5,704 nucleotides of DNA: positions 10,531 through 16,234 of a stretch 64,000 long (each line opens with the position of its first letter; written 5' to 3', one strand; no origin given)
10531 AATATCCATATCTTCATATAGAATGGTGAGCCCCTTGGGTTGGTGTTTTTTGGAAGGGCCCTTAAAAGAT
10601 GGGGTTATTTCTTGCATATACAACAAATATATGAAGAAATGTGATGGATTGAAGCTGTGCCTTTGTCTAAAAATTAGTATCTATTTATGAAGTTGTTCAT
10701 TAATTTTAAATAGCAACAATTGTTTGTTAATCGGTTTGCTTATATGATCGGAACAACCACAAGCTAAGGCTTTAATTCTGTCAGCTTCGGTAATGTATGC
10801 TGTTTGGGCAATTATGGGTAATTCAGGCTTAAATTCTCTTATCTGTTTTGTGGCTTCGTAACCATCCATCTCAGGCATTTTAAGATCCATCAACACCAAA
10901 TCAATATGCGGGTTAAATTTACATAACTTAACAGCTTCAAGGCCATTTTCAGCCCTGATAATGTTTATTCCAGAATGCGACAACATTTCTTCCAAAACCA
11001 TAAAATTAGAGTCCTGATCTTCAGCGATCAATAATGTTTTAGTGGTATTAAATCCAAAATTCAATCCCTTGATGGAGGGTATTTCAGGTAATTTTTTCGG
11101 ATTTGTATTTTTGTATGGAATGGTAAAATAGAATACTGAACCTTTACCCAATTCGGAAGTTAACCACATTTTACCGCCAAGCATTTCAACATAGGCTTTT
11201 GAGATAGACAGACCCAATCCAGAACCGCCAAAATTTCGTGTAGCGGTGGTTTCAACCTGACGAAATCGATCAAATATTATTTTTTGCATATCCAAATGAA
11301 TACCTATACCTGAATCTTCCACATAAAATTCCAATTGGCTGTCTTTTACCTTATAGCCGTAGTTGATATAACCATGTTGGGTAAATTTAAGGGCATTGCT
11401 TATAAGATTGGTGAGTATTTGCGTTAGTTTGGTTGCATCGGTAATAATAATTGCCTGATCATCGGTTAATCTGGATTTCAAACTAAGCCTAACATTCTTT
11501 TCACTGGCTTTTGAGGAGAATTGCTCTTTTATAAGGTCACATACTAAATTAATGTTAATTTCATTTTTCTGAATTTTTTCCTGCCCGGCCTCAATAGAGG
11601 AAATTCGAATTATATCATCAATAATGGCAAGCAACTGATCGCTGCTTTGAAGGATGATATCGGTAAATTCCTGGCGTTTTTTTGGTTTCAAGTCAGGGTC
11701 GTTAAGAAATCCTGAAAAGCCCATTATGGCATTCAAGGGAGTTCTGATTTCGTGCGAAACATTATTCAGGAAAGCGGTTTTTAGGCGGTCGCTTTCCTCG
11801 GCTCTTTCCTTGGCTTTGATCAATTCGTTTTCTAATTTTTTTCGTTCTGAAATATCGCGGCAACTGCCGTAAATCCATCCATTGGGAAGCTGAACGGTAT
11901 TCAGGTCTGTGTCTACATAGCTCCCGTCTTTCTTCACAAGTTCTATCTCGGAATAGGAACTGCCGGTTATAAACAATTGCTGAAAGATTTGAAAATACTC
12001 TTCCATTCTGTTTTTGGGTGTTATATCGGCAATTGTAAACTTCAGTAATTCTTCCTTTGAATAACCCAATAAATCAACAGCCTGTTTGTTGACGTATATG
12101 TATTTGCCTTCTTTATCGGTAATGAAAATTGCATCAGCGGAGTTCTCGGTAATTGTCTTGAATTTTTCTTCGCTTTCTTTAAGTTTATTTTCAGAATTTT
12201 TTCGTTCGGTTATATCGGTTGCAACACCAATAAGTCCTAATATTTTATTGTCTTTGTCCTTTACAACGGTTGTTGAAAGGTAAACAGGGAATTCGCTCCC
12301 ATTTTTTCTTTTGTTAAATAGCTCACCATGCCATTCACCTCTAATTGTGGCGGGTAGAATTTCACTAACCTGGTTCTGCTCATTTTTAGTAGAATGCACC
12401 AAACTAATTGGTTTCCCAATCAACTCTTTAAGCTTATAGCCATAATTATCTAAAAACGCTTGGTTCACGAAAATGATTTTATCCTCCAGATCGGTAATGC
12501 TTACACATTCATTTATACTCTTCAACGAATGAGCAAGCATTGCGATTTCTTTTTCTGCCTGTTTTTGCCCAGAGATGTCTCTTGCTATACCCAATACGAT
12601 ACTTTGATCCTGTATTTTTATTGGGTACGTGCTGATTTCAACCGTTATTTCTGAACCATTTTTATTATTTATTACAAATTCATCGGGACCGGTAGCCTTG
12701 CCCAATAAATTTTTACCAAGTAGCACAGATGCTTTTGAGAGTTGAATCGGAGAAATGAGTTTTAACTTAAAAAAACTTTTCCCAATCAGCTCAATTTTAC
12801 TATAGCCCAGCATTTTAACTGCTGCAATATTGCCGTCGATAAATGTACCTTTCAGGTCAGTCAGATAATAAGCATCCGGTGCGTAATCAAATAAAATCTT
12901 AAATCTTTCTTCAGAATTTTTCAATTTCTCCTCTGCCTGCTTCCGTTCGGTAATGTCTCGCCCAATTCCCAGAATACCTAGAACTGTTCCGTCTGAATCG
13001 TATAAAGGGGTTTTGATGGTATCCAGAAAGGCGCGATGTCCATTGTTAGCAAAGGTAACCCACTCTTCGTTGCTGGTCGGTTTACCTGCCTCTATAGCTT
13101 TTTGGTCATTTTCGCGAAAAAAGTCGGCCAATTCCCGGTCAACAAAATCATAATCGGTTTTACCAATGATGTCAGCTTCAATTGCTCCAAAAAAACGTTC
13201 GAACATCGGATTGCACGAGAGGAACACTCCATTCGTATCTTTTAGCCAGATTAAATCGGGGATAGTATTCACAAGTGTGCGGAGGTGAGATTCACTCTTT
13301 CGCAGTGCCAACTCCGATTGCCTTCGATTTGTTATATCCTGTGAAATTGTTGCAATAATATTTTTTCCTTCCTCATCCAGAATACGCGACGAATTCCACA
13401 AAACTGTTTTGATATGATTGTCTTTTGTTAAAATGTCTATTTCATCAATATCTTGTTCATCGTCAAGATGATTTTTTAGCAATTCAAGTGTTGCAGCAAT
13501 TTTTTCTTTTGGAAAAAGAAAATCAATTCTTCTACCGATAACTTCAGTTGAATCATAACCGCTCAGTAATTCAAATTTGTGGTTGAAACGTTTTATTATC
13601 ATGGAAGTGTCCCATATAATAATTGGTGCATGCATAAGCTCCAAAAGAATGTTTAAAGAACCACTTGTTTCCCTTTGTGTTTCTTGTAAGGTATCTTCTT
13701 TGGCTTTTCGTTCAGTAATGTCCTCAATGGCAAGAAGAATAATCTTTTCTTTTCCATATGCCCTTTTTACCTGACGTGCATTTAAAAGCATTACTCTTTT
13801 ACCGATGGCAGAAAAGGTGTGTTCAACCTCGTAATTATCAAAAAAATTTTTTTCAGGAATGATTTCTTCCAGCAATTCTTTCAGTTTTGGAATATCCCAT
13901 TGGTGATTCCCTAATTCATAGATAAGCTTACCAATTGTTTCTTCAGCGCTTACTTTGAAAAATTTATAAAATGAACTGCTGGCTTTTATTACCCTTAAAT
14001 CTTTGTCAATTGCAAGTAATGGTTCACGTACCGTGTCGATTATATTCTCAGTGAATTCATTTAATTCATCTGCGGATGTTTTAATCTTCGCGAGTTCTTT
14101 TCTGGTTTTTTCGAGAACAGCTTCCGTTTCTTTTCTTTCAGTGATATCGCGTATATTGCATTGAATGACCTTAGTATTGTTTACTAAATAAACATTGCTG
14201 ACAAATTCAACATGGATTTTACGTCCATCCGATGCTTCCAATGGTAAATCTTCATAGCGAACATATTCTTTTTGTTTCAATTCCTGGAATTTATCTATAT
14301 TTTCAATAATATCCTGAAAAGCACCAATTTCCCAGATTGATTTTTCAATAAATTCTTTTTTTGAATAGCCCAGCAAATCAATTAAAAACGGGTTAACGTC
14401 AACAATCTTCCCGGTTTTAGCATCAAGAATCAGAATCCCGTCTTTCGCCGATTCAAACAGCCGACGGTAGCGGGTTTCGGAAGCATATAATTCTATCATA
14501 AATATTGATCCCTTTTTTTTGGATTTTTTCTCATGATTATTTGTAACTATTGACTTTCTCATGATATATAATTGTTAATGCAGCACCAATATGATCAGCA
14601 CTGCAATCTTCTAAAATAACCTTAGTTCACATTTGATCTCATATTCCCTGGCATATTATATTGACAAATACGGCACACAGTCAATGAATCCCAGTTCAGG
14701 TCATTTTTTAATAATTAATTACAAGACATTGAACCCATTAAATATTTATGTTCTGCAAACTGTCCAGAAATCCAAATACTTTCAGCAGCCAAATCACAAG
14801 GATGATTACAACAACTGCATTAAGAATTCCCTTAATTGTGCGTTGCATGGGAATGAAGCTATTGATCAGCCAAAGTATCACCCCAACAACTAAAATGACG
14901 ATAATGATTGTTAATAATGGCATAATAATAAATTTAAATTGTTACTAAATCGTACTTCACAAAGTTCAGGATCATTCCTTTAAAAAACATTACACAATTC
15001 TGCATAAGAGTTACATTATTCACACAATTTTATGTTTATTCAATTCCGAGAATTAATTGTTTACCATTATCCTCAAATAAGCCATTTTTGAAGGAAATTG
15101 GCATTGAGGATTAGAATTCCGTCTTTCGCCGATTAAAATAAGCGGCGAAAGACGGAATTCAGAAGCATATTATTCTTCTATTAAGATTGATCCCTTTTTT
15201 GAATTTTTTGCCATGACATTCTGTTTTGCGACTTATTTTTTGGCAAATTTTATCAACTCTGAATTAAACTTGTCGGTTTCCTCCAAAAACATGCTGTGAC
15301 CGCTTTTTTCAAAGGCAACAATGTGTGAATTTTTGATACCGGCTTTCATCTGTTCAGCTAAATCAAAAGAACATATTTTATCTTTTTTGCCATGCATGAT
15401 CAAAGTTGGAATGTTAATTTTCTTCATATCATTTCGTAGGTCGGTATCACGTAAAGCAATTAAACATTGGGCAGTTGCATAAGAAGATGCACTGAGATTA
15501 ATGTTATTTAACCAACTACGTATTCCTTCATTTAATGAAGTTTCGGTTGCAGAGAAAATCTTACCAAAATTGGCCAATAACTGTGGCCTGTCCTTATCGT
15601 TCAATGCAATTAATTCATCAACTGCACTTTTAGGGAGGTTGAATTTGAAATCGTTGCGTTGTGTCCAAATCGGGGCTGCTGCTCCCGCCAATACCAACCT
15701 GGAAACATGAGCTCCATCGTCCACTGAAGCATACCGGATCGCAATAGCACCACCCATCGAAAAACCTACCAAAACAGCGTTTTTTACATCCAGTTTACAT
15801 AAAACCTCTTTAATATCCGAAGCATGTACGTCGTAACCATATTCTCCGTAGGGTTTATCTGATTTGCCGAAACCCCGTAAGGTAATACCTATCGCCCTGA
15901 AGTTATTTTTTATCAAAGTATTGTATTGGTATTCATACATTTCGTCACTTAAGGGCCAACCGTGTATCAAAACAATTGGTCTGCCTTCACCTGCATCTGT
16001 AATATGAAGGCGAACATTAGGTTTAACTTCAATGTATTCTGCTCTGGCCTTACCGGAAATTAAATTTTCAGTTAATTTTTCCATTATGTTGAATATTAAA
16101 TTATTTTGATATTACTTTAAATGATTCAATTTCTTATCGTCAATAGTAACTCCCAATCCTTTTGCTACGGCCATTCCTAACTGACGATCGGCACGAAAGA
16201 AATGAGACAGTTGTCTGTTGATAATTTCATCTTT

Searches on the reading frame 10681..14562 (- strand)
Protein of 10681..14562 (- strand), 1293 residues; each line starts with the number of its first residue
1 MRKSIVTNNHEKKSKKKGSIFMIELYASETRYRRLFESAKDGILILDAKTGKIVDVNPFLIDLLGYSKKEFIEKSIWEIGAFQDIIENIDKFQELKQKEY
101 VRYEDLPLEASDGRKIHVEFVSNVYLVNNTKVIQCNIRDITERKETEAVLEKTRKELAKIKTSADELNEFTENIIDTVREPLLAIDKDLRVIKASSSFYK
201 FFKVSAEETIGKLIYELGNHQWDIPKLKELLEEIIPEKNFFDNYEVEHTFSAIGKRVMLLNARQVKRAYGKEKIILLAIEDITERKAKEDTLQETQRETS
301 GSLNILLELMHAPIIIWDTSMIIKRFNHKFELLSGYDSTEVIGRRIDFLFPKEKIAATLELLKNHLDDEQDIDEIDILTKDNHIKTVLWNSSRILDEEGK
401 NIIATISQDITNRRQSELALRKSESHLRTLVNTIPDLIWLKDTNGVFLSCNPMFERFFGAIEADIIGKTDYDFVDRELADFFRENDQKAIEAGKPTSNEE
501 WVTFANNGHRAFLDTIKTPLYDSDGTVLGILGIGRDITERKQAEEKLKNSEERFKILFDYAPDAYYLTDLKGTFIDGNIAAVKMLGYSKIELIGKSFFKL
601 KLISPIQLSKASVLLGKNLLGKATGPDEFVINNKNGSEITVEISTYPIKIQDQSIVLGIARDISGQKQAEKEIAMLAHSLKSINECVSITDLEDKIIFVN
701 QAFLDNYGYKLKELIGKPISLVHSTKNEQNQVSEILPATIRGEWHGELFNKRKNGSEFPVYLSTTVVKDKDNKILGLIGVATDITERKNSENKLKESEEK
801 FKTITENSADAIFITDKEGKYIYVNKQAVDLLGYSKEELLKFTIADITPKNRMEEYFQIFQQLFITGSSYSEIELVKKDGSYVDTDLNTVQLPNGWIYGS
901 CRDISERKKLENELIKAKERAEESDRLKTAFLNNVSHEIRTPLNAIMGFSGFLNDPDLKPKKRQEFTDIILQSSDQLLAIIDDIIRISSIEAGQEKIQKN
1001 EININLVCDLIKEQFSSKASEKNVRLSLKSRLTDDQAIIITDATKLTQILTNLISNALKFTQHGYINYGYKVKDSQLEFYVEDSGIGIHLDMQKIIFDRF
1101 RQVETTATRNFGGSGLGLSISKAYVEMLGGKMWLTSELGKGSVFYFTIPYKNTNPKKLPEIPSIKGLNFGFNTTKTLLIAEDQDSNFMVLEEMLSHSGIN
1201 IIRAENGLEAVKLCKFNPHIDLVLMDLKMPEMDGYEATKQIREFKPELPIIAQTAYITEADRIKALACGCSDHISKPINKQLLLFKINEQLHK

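Call 80: search_protein_families(library=pfam, proteins=[window:10681-14562:-], max_evalue=0.00001)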
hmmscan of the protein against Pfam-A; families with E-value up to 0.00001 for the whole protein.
window:10681-14562:- (1293 aa): 12 families
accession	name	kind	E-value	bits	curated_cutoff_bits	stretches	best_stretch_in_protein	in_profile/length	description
PF13426.13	PAS_9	-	4.3e-85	281.1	27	6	685-786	2-103/103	PAS domain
PF08448.16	PAS_4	-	2.2e-73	244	23.1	5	432-542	2-110/110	PAS fold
PF00989.32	PAS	-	2.2e-70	234.2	22.6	6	426-537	2-113/113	PAS fold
PF13188.13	PAS_8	-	2.6e-51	170.3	21.8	3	31-90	2-55/65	PAS domain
PF08447.18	PAS_3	-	7.8e-33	113.1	25.6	1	696-781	1-89/89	PAS fold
PF00072.30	Response_reg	-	4.4e-26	91.7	30.2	1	1178-1286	2-109/111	Response regulator receiver domain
PF02518.31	HATPase_c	-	2e-25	89.8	26.4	1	1042-1151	2-110/111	Histidine kinase-, DNA gyrase B-, and HSP90-like ATPase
PF00512.31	HisKA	-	3.9e-17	62.5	26.9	1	928-993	2-66/66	His Kinase A (phospho-acceptor) domain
PF24820.1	Diguanyl_cycl_sensor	-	5.8e-11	42.7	28.1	0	809-893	6-97/109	Diguanylate cyclase-like sensor domain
PF13596.12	PAS_10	-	3.8e-10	40.8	22.1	0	303-394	1-88/106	PAS domain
PF12860.13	PAS_7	-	4.8e-08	33.6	27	0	680-791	1-114/115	PAS fold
PF18095.7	PAS_12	-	8.5e-08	32.3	22.6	0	806-841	54-89/153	UPF0242 C-terminal PAS-like domain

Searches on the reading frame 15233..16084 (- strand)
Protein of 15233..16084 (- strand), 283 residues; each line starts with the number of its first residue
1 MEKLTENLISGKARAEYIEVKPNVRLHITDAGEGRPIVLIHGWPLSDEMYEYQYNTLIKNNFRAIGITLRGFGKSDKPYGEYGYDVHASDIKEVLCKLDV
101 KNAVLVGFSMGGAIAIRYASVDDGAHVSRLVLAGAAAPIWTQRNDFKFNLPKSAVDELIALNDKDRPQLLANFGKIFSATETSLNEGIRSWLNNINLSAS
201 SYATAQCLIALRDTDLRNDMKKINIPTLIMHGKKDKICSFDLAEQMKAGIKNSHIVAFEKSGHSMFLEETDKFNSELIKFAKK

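Call 80: search_protein_families(library=pfam, proteins=[window:15233-16084:-], max_evalue=0.00001)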
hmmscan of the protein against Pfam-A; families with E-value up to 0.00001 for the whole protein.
window:15233-16084:- (283 aa): 3 families
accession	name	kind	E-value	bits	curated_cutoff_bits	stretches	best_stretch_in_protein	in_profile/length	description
PF00561.26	Abhydrolase_1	-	6.7e-26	91.9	25.8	1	36-269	2-244/245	alpha/beta hydrolase fold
PF12697.13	Abhydrolase_6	-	9.8e-21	75.8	26.3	1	37-274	1-215/217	Alpha/beta hydrolase family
PF12146.15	Hydrolase_4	-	4.4e-19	69.2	27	1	37-269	7-238/239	Serine aminopeptidase, S33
